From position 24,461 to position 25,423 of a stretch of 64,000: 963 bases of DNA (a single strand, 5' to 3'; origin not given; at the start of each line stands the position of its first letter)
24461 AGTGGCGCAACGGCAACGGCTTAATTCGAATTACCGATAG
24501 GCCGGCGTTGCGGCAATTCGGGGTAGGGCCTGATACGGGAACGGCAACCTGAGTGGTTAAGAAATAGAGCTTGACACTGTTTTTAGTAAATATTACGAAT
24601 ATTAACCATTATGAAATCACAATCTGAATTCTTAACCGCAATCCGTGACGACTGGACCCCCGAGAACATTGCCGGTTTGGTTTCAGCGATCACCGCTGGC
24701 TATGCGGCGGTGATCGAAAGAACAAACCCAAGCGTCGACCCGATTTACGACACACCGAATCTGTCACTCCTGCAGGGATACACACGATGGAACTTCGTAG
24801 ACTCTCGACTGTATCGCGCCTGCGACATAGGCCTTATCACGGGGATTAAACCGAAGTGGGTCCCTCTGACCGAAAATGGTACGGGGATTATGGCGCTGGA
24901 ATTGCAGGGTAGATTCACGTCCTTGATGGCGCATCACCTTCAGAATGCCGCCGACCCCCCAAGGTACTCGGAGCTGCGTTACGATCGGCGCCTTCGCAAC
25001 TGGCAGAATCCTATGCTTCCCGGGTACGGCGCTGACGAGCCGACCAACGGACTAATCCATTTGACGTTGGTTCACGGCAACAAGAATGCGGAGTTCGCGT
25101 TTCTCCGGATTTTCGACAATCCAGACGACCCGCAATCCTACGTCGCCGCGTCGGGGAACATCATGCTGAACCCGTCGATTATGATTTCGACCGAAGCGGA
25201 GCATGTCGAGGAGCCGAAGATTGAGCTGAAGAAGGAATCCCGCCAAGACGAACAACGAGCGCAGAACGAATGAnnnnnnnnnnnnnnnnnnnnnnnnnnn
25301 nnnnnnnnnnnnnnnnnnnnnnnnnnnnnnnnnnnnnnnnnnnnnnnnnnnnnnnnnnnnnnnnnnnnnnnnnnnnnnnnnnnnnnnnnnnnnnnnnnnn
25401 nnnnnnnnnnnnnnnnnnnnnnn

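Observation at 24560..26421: Unknown 220-aa protein translationally coupled (ATGA) to an HTH_XRE-ImmA/IrrE metallopeptidase fusion: candidate novel toxin or defence effector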

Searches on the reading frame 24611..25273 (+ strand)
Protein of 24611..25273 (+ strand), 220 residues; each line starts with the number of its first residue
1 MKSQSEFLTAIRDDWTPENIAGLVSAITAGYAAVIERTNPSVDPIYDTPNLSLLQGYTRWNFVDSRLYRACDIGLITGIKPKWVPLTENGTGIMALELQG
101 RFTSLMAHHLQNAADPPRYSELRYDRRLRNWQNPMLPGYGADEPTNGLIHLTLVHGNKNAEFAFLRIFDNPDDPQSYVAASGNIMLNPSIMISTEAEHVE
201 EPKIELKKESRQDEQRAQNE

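Call 3: search_protein_families(library=pfam, proteins=[window:24611-25273:+], max_evalue=1)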
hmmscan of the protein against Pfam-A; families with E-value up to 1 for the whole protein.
window:24611-25273:+ (220 aa): 0 families

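Call 5: search_protein_families(library=ncbifam, proteins=[window:24611-25273:+], max_evalue=1)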
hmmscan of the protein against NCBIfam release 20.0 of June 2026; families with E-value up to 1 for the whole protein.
window:24611-25273:+ (220 aa): 0 families

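Call 6: search_protein_families(library=padloc, proteins=[window:24611-25273:+], max_evalue=1)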
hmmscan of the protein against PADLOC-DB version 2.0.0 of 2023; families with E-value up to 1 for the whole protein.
window:24611-25273:+ (220 aa): 1 family
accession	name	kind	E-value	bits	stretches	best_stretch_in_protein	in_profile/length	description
PDLC03938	RmrT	-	8.7e-11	39.5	1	21-206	19-197/215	-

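Call 7: search_protein_families(library=phrogs, proteins=[window:24611-25273:+], max_evalue=1)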
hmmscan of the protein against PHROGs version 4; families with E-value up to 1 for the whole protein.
window:24611-25273:+ (220 aa): 2 families
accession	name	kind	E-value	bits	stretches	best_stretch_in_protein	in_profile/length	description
phrog_35504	-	unknown function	0.33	12.1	0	8-68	30-88/91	-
phrog_37684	-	unknown function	0.45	11.8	1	49-64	57-72/115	-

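Call 12: find_homologous_proteins(query=window:24611-25270:+, max_evalue=0.001)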
Query window:24611-25270:+ (220 aa): 3 proteins with E <= 0.001 among 301 candidates.
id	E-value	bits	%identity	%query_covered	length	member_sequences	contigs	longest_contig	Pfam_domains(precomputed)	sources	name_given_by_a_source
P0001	1.5e-94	334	65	100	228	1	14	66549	-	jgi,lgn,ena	jgi:hypothetical protein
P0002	2.1e-94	333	100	66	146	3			-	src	-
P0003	2.0e-36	144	40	93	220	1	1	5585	-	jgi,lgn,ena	-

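Call 15: find_encoding_contigs(protein=P0001, flank=6000, max_places=6)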
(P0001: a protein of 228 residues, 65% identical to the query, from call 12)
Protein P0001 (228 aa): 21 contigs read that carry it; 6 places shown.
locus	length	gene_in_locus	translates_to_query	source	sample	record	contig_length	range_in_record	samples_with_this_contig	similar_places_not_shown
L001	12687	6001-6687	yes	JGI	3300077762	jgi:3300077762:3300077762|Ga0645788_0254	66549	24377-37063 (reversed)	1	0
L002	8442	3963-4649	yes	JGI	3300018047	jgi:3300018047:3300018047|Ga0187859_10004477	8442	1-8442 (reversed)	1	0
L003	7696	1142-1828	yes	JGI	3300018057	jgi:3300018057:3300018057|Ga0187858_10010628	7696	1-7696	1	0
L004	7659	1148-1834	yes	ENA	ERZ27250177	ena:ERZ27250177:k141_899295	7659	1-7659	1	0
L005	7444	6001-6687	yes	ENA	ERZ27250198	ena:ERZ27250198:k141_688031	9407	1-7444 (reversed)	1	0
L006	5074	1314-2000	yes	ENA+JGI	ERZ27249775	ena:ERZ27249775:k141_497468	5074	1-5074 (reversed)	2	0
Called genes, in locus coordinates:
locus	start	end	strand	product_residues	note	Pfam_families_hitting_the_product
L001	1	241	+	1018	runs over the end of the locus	PF02384:N6_Mtase, PF07669:Eco57I, PF01420:Methylase_S (faint)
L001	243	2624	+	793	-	PF00270:DEAD, PF04851:ResIII, PF18766:SWI2_SNF2, PF00271:Helicase_C (faint), PF08463:EcoEI_R_C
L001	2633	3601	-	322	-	-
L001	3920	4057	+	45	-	-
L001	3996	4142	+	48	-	-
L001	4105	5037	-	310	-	PF14088:DUF4268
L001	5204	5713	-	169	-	-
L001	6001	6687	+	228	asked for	-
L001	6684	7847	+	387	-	PF01381:HTH_3, PF06114:Peptidase_M78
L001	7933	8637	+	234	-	-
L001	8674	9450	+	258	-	PF00656:Peptidase_C14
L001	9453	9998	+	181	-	PF15956:DUF4760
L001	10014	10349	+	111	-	-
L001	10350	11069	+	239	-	PF14337:Abi_alpha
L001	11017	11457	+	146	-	-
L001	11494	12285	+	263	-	PF13676:TIR_2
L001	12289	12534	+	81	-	-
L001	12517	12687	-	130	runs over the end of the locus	-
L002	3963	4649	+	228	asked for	-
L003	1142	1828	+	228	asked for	-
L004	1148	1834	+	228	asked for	-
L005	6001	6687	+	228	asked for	-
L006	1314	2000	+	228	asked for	-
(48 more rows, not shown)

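Call 16: find_encoding_contigs(protein=P0003, flank=6000, max_places=4)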
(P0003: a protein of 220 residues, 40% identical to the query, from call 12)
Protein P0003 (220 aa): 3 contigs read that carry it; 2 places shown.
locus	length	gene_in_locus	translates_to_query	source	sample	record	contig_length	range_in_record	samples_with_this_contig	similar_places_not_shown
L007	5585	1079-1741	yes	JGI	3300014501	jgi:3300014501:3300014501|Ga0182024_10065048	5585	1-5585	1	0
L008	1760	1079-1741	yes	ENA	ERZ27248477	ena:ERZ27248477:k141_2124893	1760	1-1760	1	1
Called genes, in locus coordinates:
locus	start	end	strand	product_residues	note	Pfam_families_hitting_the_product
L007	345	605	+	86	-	-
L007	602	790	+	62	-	-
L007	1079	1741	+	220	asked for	-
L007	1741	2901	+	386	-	PF01381:HTH_3, PF12844:HTH_19 (weak), PF13560:HTH_31, PF06114:Peptidase_M78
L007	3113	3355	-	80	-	-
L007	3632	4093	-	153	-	-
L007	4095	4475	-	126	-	-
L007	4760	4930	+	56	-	-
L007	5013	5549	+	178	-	-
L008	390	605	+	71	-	-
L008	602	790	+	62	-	-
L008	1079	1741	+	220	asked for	-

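Call 22: search_protein_representatives(alignment_id=A1)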
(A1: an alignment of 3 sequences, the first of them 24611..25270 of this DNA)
Query: 3 sequences, 220 profile positions. Proteins with E-value up to 0.001 (for the whole library): 76; up to 1e-10: 54; up to 1e-30: 36. The best 76 are listed.
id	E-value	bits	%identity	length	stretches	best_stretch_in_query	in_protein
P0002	1.2e-77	276.6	-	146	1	1-146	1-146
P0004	2.2e-64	233.3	-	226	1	1-217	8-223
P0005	1.1e-60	221.2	-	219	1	6-216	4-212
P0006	3.7e-60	219.4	-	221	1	1-216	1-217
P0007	1.7e-56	207.5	-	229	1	3-214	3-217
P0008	6.5e-56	205.6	-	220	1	1-216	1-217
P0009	1.7e-55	204.2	-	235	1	1-214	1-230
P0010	2.2e-54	200.6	-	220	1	3-209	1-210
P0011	1.0e-53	198.3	-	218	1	5-209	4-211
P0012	5.2e-53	196.1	-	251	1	11-210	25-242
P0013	6.8e-53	195.7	-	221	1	5-217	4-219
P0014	1.1e-52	194.9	-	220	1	6-215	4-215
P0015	3.3e-51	190.2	-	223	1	3-214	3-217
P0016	6.5e-50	185.9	-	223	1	11-215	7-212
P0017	2.8e-49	183.9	-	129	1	10-132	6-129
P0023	4.8e-45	170.0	-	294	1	6-217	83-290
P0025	4.0e-43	163.7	-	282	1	7-216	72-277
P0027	8.5e-42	159.4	-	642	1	9-209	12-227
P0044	1.6e-19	86.6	-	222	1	6-210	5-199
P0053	9.3e-13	64.5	-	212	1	4-220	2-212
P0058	4.3e-09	52.5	-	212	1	9-174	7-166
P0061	5.0e-08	49.0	-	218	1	23-205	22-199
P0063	6.8e-07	45.3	-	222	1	9-210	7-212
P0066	1.1e-06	44.5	-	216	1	6-206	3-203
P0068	1.9e-06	43.8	-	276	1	8-203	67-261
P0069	2.1e-06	43.7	-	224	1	9-216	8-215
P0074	6.5e-05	38.8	-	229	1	18-167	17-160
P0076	1.4e-04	37.7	-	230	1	43-185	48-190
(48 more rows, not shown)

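Call 25: search_protein_families(library=padloc, alignment_id=A2, max_evalue=0.001)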
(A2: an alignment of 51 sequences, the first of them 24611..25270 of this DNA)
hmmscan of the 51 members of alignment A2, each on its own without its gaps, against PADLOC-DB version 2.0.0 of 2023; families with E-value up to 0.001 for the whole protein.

A. member 1, window:24611-25270:+ (220 aa): 1 family
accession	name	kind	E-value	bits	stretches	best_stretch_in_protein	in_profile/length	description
PDLC03938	RmrT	-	8.7e-11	39.5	1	21-206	19-197/215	-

B. families by the number of members that match (of 51 scanned): 5 families
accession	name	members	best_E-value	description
PDLC03938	RmrT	47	2.3e-90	-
PDLC03933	RmrT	27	1.2e-47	-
PDLC03940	RmrT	11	2.1e-33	-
PDLC03934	RmrT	8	5e-09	-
PDLC03937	RmrT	3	8.4e-07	-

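Call 26: search_solved_structures(query=A2, max_evalue=10)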
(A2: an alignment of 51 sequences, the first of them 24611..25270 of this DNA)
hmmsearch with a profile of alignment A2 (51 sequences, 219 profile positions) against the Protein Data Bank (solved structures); distinct sequences matched with E-value up to 10: 7.
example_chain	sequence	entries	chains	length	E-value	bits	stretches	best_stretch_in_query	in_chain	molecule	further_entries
6z1p_As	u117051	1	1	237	0.16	14.3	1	99-213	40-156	50S ribosomal protein L17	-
9v5m_A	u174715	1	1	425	1.2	11.4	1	133-196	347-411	Histone-binding protein RBBP4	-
2xu7_A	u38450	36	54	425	1.2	11.4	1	133-196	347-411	HISTONE-BINDING PROTEIN RBBP4 | RBAP48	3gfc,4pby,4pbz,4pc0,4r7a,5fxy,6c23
6bw3_C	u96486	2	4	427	1.3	11.4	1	133-196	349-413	Histone-binding protein RBBP4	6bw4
6zrc_A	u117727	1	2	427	1.3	11.4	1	133-196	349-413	Histone-binding protein RBBP4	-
5vtb_A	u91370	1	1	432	1.3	11.4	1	133-196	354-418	Histone-binding protein RBBP4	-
5wai_A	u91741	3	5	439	1.3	11.3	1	133-196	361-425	Histone-binding protein RBBP4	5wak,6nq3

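Call 30: predict_structure(alignment_id=A2)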
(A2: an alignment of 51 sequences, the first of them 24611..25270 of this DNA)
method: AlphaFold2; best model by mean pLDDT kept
length: 220 residues; sequences in the alignment: 51
mean_pLDDT: 90.3   pTM: 0.82
mean pLDDT of the five models: 90.3, 90.0, 89.8, 89.3, 88.8
residues with pLDDT >= 90: 163; 70-90: 28; 50-70: 27; < 50: 2
segments of 3 or more residues with pLDDT < 50: none
pLDDT, mean of each block of 10 residues (from residue 1): 77 97 97 98 98 95 98 98 94 95 98 96 95 81 75 94 97 96 91 72 80 63
secondary structure, 60 per line:
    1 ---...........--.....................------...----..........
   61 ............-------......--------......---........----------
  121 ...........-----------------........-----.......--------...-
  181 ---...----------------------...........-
elements in order: H4-14 H17-37 H51-72 E80-85 E94-99 E103-110 H121-131 E149-156 E162-168 E177-179 H209-219

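Call 39: fold_search(model_id=the predicted structure, library=pdb)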
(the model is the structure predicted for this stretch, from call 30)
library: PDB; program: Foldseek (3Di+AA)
matches with E <= 10: 231; with E <= 0.001: 0
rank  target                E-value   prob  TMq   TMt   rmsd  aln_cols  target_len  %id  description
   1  6l4l                  2.0e-01  0.41  0.21  0.19   7.5       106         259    8  Crystal structure of S. aureus CntK in inactive state (released 2020-10-21)
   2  6jiw                  2.1e-01  0.38  0.21  0.19   7.6       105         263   10  Crystal structure of S. aureus CntK with C72S mutation (released 2019-10-16)
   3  6jis                  2.4e-01  0.41  0.22  0.19   6.7       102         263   10  Crystal structure of the histidine racemase CntK in cobalt and nickel transporter system of staphylococcus aureus (released 2019-10-16)
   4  6hz4_M                5.4e-01  0.28  0.23  0.16   7.3       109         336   14  Structure of McrBC without DNA binding domains (one half of the full complex) (released 2019-07-24)
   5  4xuk_A                8.1e-01  0.08  0.21  0.17   9.9       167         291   12  Crystal structure of hydrolase AbOPH in beta lactamase superfamily (released 2015-10-21)
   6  4jau                  8.1e-01  0.03  0.13  0.13  17.6       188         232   12  Structural basis of a rationally rewired protein-protein interface (HK853mutant A268V, A271G, T275M, V294T and D297E) (released 2013-09-04)
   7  5okn_H                9.1e-01  0.04  0.11  0.07  10.9        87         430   10  Crystal structure of human SHIP2 Phosphatase-C2 D607A mutant (released 2017-08-23)
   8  4gz1_B                1.0e+00  0.08  0.14  0.12  10.9        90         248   11  Mus Musculus Tdp2 reaction product (5'-phosphorylated DNA)-Mg2+ complex at 1.5 Angstroms resolution (released 2012-10-31)
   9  9cr1_C                1.1e+00  0.21  0.23  0.20   7.3       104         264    8  Crystal structure of histidine racemase (HisR) of Fusobacterium nucleatum (C67S) (released 2025-03-05)
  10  8hmy_D                1.1e+00  0.13  0.23  0.35   6.7       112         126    9  Cryo-EM structure of the human pre-catalytic TSEN/pre-tRNA complex (released 2023-04-19)
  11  3a4k_A                1.1e+00  0.07  0.18  0.15  15.9       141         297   15  Crystal structural analysis of HindIII restriction endonuclease in complex with cognate DNA and divalent cations at 2. (released 2009-10-20)
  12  5xsu_C                1.1e+00  0.03  0.15  0.11  16.4       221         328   10  novel orally efficacious inhibitors complexed with PARP1 (released 2018-04-25)
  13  4ats                  1.2e+00  0.05  0.12  0.12  10.8        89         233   12  Structure of the ORF273 protein from the Acidianus two-tailed virus (released 2012-10-24)
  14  9jfj_A                1.2e+00  0.02  0.13  0.12  19.9       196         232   11  Crystal structure of the cytoplasmic domain of ZraS in ADP-bound form (released 2025-03-26)
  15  2wiw_A                1.4e+00  0.14  0.24  0.37   5.6       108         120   12  Crystal structures of Holliday junction resolvases from Archaeoglobus fulgidus bound to DNA substrate (released 2009-05-26)
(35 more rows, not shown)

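Call 46: find_related_loci(query=A3, collection=genome_contigs, flank=5000)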
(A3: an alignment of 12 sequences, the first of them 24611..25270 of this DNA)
Query A3 (220 aa) in genome_contigs; peptide patterns used: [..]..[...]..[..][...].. (x = any residue, [..] = any of these).
111 stretches matched a pattern; 6 encode a relative of the query (tblastn E <= 1e-3); 6 distinct loci.
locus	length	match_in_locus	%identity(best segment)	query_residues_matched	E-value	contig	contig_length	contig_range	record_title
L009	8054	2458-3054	42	11-208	5e-47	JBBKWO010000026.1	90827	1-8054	MAG: Opitutaceae bacterium isolate metabat_bins.276 k119_22445, whole genome shotgun sequence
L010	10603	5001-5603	42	11-206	3e-46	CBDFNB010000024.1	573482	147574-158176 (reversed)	MAG: Lacunisphaera sp. isolate 8cf5f200-74bc-4e7b-a296-39d2874c825b genome assembly, contig: contig_24, whole genome sho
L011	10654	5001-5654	39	1-216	4e-43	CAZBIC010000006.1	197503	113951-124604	MAG TPA_asm: uncultured Bifidobacterium sp. isolate SRP302895_co1_406 genome assembly, contig: NODE_119_length_197503_co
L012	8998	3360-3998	37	1-209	4e-42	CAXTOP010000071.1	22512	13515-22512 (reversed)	MAG TPA_asm: uncultured Chthoniobacterales bacterium isolate public_SRR11456919_metawrap_bin.2 genome assembly, contig:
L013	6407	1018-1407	39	81-206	1e-24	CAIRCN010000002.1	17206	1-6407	MAG: uncultured Opitutae bacterium isolate Umea2_bin-1112 genome assembly, contig: bin-1112:02/87, whole genome shotgun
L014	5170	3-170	48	151-206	2e-12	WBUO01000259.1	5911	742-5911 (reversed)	MAG: Dechloromonas sp. isolate SB18 contig_4902, whole genome shotgun sequence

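Call 53: search_dna_similar(query=window:24611-25270:+, collection=phages, mode=protein, max_evalue=0.01, max_rows=15)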
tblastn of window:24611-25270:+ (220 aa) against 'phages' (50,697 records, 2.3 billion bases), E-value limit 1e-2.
No match.

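Call 54: search_dna_similar(query=window:24611-25270:+, collection=plasmids, mode=protein, max_evalue=0.01, max_rows=15)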
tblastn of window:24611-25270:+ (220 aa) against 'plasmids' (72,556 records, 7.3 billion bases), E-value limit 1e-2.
No match.

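Call 55: search_protein_families(library=padloc, proteins=[P0053, P0058, P0061, P0063, P0066, P0069, P0074, P0076, P0044, P0004], max_evalue=0.001)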
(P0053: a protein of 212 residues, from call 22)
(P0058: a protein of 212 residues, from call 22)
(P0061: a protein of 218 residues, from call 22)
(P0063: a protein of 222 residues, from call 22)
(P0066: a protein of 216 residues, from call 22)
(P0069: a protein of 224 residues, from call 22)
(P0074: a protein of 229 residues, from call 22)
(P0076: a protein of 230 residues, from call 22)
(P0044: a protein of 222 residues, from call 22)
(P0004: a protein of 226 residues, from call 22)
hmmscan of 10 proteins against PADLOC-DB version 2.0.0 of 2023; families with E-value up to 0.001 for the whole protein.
P0053 (212 aa): 2 families
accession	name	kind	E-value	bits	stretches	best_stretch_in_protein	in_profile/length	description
PDLC03938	RmrT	-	3.3e-18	63.8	1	3-207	3-202/215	-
PDLC03937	RmrT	-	0.0001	20.2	1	1-70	3-70/221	-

P0058 (212 aa): 2 families
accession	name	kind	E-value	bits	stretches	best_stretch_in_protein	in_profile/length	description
PDLC03938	RmrT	-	6.3e-16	56.3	1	3-173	3-173/215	-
PDLC03937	RmrT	-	8.4e-07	27.1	1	2-139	4-137/221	-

P0061 (218 aa): 4 families
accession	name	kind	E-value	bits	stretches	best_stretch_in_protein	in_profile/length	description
PDLC03938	RmrT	-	8.6e-89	294.5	1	4-216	3-213/215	-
PDLC03940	RmrT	-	1e-23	82.1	1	6-170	14-186/227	-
PDLC03933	RmrT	-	1.1e-22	78.7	1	1-214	1-208/212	-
PDLC03934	RmrT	-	0.00053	17.7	1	10-127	9-122/212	-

P0063 (222 aa): 1 family
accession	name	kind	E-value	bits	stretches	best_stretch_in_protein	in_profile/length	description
PDLC03938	RmrT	-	5.8e-10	36.8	1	3-183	3-174/215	-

P0066 (216 aa): 3 families
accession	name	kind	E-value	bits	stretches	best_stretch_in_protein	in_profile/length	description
PDLC03938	RmrT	-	3.4e-12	44.1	1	3-182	4-176/215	-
PDLC03933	RmrT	-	0.00022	19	1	2-78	4-79/212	-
PDLC03937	RmrT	-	0.00094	17.1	0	3-80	6-81/221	-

P0069 (224 aa): 4 families
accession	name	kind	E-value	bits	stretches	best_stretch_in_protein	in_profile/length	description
PDLC03933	RmrT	-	1.2e-47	160.3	1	6-216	6-210/212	-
PDLC03940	RmrT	-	2.1e-33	113.7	1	2-199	10-211/227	-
PDLC03938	RmrT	-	7.7e-30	101.8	1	6-214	5-211/215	-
PDLC03934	RmrT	-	5e-09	34.1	1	13-174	12-175/212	-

P0074 (229 aa): 3 families
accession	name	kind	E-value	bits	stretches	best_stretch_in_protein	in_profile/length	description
PDLC03938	RmrT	-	3.1e-20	70.4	1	13-177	12-175/215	-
PDLC03933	RmrT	-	1.3e-14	52.3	1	14-166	14-163/212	-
PDLC03940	RmrT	-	0.00094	16.8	0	18-150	26-165/227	-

P0076 (230 aa): 4 families
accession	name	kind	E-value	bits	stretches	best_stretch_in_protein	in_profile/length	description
PDLC03938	RmrT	-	9.1e-16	55.8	1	16-212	6-199/215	-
PDLC03940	RmrT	-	1.6e-09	35.7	1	13-156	13-161/227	-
PDLC03933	RmrT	-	3.5e-05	21.6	1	18-172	10-160/212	-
PDLC03934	RmrT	-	0.00096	16.9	0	83-171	70-160/212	-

P0044 (222 aa): 1 family
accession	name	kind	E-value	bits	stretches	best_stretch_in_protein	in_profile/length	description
PDLC03938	RmrT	-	3.2e-06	24.6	1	9-179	8-182/215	-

P0004 (226 aa): 1 family
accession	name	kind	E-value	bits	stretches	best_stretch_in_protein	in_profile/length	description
PDLC03938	RmrT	-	1.9e-15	54.7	1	30-202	21-188/215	-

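Call 56: search_dna_similar(query=P0061, collection=plasmids, mode=protein, max_evalue=0.001, max_rows=12)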
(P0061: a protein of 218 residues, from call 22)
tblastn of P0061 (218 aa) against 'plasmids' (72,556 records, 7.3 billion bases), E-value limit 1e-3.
Records with a match: 6; places in all: 6; records where one place covers at least 80% of the query: 6.
Best place of each record, by identity: <60% 6.
By first word of the organism name: Zymomonas 4; Hoeflea 1; Roseomonas 1.
By predicted mobility (MOB-suite, as given by PLSDB): non-mobilizable 6.
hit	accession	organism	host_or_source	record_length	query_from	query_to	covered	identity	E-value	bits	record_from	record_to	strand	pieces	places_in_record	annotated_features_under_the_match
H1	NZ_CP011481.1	Hoeflea sp. IMCC20628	-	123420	7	215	96%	44.8%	2e-54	193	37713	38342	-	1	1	hypothetical protein | XRE family transcriptional regulator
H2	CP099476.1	Roseomonas mucosa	Human skin,single cell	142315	2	215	98%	35.5%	1e-33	134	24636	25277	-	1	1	hypothetical protein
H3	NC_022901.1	Zymomonas mobilis subsp. mobilis str. CP4 = NRRL B-14023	-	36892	6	214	96%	34.7%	3e-35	138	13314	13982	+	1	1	hypothetical protein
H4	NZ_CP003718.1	Zymomonas mobilis subsp. mobilis str. CP4 = NRRL B-14023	-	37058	6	214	96%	34.7%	3e-35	138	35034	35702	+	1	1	hypothetical protein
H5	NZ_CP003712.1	Zymomonas mobilis subsp. mobilis NRRL B-12526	-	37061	6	214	96%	34.7%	3e-35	138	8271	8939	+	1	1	hypothetical protein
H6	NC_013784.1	Zymomonas mobilis subsp. mobilis ZM4 = ATCC 31821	-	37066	6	214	96%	34.7%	3e-35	138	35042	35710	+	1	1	hypothetical protein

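Call 57: search_dna_similar(query=P0061, collection=phages, mode=protein, max_evalue=0.001, max_rows=12)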
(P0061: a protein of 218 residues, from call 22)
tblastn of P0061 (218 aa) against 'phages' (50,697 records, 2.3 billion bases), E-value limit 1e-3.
Records with a match: 1; places in all: 1; records where one place covers at least 80% of the query: 1.
Best place of each record, by identity: <60% 1.
By first word of the organism name: Zymomonas 1.
By host as written in the record: - 1.
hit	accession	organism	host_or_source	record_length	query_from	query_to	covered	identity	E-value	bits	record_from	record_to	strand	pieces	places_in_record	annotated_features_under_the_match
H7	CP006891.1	Zymomonas mobilis subsp. mobilis str. CP4 = NRRL B-14023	-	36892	6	214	96%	34.7%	9e-36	138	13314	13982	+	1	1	hypothetical protein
